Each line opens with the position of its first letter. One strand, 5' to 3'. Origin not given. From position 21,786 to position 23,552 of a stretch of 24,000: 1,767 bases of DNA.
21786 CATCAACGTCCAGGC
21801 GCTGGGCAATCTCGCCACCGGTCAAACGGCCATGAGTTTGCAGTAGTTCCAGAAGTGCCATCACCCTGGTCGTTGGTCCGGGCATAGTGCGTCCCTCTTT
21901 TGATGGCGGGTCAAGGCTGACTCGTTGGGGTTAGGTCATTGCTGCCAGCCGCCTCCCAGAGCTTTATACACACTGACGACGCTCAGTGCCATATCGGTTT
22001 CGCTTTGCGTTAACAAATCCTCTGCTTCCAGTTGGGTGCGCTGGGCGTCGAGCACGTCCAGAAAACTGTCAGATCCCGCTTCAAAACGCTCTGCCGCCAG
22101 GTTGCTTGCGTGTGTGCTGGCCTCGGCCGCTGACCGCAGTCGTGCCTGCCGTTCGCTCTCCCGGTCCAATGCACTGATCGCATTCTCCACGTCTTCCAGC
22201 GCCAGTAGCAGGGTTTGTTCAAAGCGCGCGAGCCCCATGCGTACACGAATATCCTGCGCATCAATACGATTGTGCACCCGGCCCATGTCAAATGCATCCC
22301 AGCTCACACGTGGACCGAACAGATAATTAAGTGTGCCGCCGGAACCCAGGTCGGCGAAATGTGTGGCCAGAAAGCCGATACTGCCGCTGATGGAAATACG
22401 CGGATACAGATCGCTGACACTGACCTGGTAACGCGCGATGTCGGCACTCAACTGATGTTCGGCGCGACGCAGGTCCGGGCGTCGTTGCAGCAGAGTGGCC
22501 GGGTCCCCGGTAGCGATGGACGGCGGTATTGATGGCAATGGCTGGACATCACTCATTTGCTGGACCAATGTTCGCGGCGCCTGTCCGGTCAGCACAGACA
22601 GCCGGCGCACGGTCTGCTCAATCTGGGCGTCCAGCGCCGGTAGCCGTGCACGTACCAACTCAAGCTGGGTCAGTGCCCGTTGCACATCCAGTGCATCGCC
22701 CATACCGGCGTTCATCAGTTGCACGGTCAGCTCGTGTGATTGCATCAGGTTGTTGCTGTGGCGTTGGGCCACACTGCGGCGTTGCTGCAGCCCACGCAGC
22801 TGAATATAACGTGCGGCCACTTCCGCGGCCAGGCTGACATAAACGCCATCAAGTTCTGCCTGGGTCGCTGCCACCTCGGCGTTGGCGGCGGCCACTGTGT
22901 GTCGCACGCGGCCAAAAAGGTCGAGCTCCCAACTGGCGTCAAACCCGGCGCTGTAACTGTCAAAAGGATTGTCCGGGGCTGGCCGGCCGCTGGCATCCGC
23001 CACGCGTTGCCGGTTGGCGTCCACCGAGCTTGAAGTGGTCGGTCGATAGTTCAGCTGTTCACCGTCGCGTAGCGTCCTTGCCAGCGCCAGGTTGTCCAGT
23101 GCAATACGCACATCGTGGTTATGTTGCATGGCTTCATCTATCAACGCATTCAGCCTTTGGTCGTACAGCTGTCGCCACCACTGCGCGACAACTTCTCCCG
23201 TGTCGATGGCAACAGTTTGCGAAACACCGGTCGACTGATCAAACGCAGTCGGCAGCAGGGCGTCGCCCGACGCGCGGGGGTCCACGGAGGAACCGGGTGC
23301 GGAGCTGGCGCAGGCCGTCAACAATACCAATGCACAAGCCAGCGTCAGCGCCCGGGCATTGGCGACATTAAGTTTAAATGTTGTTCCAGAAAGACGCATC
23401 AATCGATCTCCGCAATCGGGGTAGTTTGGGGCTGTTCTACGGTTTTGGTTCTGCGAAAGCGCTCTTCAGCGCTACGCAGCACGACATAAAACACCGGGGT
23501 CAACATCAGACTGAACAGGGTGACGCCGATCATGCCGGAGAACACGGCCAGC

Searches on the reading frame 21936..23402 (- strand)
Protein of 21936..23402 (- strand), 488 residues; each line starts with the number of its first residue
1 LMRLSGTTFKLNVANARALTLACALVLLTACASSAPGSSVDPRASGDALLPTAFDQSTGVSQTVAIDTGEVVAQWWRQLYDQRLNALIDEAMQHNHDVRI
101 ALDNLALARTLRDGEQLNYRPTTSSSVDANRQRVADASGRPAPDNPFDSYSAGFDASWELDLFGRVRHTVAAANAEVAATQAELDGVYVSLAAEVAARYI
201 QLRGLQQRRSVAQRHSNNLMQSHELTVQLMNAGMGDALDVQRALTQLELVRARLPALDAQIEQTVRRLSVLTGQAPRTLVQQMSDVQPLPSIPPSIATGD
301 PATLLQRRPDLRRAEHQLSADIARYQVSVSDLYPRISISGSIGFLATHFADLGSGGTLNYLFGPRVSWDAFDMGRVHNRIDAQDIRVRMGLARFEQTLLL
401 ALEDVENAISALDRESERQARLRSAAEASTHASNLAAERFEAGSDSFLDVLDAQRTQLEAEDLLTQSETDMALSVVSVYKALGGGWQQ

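Call 50: search_protein_families(library=pfam, proteins=[window:21936-23402:-], max_evalue=0.001)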
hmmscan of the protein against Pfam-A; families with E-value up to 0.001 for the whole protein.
window:21936-23402:- (488 aa): 1 family
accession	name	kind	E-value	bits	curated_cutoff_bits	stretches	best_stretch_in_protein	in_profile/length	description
PF02321.23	OEP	-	3.4e-42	144.8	22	2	84-273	1-187/187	Outer membrane efflux protein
